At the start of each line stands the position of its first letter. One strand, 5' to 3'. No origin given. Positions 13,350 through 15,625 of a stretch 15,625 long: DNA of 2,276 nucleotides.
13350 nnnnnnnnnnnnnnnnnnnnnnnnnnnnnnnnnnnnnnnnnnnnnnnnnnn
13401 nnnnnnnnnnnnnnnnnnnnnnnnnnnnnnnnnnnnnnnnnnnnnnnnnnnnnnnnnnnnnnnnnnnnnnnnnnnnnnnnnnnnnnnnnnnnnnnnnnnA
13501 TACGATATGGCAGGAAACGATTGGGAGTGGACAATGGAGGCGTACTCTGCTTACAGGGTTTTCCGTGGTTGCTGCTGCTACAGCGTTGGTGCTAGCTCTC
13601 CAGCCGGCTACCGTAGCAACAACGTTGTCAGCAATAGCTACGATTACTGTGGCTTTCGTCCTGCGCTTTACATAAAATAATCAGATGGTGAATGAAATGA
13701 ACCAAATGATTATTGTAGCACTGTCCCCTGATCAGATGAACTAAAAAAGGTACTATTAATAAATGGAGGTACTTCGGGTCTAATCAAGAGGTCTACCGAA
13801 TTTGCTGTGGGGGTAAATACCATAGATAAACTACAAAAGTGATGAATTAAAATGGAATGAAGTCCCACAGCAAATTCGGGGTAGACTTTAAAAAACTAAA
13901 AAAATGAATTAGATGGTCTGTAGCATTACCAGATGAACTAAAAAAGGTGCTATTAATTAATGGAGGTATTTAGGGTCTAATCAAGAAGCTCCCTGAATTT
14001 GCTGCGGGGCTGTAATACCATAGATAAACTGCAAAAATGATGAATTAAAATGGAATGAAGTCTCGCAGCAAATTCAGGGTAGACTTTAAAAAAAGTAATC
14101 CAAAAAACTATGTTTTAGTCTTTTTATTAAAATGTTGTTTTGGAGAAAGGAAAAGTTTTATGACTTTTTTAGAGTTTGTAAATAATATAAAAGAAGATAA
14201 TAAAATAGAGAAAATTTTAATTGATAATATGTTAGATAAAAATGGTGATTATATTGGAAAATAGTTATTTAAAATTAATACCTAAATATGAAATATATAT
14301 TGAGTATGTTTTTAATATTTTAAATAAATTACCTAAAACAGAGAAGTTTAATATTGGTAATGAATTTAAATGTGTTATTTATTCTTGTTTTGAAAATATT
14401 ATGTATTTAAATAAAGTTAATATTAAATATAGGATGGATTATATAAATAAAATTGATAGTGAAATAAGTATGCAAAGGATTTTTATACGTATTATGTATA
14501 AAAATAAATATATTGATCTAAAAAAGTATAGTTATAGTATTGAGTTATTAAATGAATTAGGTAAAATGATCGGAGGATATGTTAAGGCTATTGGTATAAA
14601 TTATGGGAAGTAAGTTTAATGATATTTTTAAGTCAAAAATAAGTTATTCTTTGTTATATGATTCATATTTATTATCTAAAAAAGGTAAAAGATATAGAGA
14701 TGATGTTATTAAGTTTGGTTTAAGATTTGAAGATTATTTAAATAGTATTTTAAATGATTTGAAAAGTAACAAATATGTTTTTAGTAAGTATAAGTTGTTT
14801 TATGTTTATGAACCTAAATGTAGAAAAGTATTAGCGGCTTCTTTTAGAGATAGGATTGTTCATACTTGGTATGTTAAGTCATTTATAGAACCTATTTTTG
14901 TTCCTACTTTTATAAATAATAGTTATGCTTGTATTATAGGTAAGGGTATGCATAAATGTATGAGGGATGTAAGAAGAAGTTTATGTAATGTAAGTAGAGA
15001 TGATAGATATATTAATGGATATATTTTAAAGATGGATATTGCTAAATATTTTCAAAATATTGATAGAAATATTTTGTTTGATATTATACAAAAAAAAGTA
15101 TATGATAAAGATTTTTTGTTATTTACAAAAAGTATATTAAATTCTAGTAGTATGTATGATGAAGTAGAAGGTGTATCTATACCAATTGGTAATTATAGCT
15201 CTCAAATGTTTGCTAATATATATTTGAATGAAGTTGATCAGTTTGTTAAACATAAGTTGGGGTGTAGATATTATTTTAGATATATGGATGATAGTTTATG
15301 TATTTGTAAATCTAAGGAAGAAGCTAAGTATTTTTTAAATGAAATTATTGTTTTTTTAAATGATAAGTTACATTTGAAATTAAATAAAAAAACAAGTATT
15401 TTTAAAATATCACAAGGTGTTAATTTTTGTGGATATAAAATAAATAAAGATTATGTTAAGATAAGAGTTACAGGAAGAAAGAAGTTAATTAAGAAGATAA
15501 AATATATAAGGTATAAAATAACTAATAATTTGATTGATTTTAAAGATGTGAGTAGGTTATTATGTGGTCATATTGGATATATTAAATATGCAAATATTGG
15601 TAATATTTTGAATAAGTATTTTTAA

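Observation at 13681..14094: Two tandem ~197-nt repeats with a covariation-supported long hairpin between the DGR target gene and avd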

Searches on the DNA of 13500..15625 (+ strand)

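Call 5: search_rna_families(source=window, start=13500, end=14300, threshold=evalue, max_evalue=10, show_alignments=3)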
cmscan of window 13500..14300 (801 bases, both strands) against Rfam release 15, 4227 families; matches with E-value up to 10: 9.
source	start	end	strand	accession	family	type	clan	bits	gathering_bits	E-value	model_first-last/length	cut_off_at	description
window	13985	14083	-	RF00842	MIR403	Gene; miRNA;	-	18.1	70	0.87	1-115/115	no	MIR403 microRNA precursor family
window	13878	13962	+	RF03084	DUF2815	Gene; sRNA;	-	17.2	41.2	3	1-62/62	no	DUF2815 RNA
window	13996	14072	-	RF04273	MIR827_2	Gene; miRNA;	CL00143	17.2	67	7.1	1-89/89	no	MIR827_2 microRNA precursor family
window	13878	13905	+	RF00522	PreQ1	Cis-reg; riboswitch;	-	17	39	1.1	1-45/45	no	PreQ1 (pre queuosine) riboswitch aptamer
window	13886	13915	-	RF01334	CRISPR-DR21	Gene; CRISPR;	-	17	48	6.9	1-37/37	no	CRISPR RNA direct repeat element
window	13944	14015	+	RF02298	TtnuCD22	Gene; snRNA; snoRNA; CD-box;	-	16.5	85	3.3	1-77/77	no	Tetrahymena snoRNA TtnuCD22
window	13568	13641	+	RF04214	MIR7526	Gene; miRNA;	-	15.2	110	6.4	1-113/113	no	MIR7526 microRNA precursor family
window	14153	14179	+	RF00066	U7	Gene; snRNA;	-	13.5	34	4.4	1-62/62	no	U7 small nuclear RNA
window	13987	14086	+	RF02616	SSRC8_2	Gene; sRNA;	-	9.6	72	5.3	1-281/281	no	Streptococcus sRNA 8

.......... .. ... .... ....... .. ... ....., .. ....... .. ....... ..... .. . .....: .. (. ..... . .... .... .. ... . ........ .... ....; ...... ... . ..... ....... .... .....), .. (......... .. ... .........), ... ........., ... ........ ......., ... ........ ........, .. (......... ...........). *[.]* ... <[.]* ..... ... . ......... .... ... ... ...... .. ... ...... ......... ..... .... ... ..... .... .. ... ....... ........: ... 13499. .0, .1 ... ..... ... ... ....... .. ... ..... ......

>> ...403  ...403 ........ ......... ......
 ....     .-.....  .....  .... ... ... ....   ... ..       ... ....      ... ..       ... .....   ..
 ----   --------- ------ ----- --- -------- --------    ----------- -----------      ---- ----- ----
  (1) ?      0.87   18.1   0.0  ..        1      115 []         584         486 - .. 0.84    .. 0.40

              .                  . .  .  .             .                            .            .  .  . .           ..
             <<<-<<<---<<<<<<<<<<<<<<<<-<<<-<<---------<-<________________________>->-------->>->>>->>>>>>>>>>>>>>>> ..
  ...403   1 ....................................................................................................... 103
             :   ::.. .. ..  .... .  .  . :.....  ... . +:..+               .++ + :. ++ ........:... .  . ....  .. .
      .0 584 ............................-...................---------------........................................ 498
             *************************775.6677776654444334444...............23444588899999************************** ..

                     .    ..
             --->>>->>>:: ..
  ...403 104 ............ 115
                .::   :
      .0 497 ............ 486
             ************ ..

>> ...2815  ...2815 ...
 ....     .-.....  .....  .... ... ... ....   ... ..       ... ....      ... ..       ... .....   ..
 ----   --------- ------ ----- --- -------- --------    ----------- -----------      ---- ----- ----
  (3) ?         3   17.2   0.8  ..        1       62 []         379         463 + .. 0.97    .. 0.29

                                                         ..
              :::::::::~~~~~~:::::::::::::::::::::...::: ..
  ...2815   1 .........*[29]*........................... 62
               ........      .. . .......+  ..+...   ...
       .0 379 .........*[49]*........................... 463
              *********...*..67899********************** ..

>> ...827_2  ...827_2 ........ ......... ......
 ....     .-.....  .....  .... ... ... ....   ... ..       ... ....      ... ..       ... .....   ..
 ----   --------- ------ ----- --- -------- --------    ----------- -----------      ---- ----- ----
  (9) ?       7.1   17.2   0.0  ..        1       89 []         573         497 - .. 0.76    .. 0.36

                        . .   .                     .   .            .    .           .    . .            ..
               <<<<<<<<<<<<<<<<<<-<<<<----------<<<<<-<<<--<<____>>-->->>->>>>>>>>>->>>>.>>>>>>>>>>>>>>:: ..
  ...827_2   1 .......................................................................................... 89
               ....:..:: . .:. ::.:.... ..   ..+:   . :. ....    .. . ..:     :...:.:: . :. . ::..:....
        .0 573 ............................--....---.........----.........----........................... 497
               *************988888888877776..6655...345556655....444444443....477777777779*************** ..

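Call 14: search_dna_similar(query=window:13681-14140:+, collection=phages, mode=distant, max_evalue=0.01)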
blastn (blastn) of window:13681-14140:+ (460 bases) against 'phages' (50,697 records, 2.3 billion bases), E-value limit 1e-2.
No match.

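Call 35: search_rna_families(source=L001, threshold=evalue, max_evalue=1, show_alignments=1)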
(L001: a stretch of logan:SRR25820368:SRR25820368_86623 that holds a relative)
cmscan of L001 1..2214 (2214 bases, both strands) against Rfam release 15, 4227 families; matches with E-value up to 1: 1.
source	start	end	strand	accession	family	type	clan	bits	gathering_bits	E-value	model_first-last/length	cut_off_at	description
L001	2066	2151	+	RF02921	RT-14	Gene; sRNA;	-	51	48.1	1.8e-05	1-144/144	no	RT-14 RNA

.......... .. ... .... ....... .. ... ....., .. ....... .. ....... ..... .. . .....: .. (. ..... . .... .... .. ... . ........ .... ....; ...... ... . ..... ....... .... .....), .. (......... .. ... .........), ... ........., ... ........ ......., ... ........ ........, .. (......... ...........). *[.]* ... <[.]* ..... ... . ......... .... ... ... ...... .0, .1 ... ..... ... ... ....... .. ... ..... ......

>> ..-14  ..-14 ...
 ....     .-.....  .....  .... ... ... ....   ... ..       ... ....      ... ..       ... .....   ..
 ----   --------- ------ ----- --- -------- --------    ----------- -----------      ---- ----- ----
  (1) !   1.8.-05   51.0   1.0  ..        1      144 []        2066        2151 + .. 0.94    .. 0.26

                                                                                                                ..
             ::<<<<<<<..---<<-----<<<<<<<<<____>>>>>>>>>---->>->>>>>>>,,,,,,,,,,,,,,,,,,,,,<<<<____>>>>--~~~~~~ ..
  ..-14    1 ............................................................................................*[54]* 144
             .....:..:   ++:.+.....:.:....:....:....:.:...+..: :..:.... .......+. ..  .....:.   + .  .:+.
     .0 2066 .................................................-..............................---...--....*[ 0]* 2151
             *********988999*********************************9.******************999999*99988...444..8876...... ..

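Call 63: build_rna_model(alignment_id=A5, structure=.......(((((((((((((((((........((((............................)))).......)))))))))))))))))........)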
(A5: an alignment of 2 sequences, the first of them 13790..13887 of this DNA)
Model R1 built from alignment A5 (2 sequences, 100 columns); structure: as given.
model positions 100; base pairs 21; branch points 0; effective number of sequences 0.89; information 0.591 bits per position. Calibrated on 0.2 Mb of random sequence (short: E-values are rough).
structure used (alignment columns):
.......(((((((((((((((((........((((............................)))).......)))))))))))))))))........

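Call 64: search_with_rna_model(model_id=R1, sources=[window, L003, L006, L008, L009, L010, L011, L012, L013, L014, L015, L016, L017, L018, L019, L020, L021, L022, L023, L024, L025, L026, L027, L028, L029, L030, L031, L032, L033, L034, L035, L036, L037, L038, L039, L040, L041, L042, L043, L044, L045, L046, L047, L048, L049, L050, L051, L052, L053, L054, L055, L056, L057, L058, L059, L060, L061, L062, L063, L064, L065, L066, L067, L068, L069, L070, L071, L072, L073, L074, L075, L076, L077, L078, L079, L080, L081, L082, L083, L084, L085, L086, L087, L088, L092, L093, L094, L095, L096], max_evalue=10)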
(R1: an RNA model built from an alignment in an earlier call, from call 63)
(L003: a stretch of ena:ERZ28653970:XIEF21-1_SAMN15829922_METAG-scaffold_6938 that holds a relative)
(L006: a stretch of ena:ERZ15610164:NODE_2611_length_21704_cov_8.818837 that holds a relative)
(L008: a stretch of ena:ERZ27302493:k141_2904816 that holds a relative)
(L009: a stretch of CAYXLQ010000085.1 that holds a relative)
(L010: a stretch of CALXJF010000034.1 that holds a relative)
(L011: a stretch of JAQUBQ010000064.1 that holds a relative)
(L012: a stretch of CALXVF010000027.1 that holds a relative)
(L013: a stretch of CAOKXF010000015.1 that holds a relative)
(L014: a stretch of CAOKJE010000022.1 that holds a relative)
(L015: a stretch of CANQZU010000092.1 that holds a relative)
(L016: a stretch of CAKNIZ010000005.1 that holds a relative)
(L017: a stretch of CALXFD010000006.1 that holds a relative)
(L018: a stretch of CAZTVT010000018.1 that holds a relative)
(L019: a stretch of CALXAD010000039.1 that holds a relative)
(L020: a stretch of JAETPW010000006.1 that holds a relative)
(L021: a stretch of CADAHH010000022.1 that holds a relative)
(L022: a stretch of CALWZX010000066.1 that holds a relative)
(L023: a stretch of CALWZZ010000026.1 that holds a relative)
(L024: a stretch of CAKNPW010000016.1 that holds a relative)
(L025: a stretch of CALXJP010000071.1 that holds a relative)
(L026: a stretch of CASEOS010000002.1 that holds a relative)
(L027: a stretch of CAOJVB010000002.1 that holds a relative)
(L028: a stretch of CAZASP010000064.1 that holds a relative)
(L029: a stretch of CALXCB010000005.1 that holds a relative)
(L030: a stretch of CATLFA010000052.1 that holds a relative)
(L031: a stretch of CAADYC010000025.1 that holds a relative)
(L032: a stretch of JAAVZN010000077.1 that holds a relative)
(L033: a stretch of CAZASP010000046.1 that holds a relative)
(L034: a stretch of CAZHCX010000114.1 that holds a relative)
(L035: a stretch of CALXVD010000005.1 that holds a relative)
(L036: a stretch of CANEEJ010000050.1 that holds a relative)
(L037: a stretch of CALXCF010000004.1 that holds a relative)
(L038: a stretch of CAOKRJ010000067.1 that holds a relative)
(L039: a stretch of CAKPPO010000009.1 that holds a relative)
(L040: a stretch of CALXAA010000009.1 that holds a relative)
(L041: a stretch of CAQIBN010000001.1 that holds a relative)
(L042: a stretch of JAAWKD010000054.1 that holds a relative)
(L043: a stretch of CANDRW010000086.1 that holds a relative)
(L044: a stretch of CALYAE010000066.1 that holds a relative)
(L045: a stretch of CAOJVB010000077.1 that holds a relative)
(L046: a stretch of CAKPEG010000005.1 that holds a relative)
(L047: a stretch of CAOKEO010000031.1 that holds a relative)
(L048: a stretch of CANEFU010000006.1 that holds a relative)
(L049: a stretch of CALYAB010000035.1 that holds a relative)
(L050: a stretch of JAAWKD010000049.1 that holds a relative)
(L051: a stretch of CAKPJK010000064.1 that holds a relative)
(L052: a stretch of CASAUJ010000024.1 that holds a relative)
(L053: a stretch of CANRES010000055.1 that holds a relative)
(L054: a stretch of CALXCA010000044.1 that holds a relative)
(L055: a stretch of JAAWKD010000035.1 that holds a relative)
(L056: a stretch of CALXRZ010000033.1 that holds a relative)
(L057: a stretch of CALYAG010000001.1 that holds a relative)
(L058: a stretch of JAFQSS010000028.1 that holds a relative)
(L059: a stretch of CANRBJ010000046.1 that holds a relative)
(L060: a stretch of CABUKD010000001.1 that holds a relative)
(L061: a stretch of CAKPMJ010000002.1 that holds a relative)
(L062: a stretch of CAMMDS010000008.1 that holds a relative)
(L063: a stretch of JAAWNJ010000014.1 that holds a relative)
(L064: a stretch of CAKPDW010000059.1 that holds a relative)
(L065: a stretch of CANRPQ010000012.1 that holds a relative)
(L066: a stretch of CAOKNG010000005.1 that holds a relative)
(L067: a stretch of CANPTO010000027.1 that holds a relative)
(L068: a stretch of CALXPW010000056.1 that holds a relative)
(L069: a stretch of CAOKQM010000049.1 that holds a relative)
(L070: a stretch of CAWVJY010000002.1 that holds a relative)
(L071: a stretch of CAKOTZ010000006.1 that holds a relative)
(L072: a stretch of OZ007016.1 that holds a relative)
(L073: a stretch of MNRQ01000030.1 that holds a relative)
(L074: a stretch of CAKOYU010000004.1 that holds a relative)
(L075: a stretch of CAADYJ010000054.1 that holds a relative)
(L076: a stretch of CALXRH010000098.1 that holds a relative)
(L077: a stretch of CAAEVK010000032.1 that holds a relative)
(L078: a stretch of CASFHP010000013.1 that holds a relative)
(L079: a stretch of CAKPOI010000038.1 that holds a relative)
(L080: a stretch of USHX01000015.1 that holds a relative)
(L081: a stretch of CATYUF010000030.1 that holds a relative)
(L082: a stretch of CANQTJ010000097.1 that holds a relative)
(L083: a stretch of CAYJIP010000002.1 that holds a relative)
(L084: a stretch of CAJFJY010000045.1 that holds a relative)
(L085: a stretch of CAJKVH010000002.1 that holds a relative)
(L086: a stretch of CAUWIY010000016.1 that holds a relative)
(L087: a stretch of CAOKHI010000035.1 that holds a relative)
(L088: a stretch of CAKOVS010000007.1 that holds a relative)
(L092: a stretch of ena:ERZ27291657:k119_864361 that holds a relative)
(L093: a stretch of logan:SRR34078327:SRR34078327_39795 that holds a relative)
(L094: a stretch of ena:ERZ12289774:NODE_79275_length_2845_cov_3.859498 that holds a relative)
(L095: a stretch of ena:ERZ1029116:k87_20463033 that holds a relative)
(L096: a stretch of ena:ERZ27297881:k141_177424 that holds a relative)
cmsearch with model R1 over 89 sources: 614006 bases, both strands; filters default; matches with E-value up to 10: 4.
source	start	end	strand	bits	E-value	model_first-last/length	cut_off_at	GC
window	13986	14085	+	125.7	2.3e-28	1-100/100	no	0.4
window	13789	13887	+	124.6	4.4e-28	1-100/100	no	0.39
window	13790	13886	-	41.6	4.6e-07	1-100/100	no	0.4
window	13986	14084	-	34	3.7e-05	1-100/100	no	0.4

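Call 67: search_dna_similar(query=window:13681-14140:+, collection=plasmids, mode=distant, max_evalue=0.01)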
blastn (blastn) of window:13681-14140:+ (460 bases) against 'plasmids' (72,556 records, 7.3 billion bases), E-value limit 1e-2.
No match.

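Call 73: search_rna_families(sources=[L037, L095, L028], threshold=evalue, max_evalue=0.5)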
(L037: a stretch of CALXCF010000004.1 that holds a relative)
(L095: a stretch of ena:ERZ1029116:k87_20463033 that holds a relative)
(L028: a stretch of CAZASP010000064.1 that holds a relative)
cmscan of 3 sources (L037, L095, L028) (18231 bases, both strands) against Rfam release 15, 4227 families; matches with E-value up to 0.5: 5.
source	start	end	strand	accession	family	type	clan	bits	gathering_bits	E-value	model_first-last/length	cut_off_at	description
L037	3578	3730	+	RF02921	RT-14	Gene; sRNA;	-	102.3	48.1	4.4e-14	1-144/144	no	RT-14 RNA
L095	3566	3711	+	RF02921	RT-14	Gene; sRNA;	-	87.4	48.1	2.6e-11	1-144/144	no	RT-14 RNA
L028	2938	3099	+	RF02921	RT-14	Gene; sRNA;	-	77.8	48.1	1.6e-09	1-144/144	no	RT-14 RNA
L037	4147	4344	+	RF00230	T-box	Cis-reg; leader;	-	71.1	93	5.9e-14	1-219/219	no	T-box leader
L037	6250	6315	-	RF00506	Thr_leader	Cis-reg; leader;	-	29.3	55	0.058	1-118/118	no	Threonine operon leader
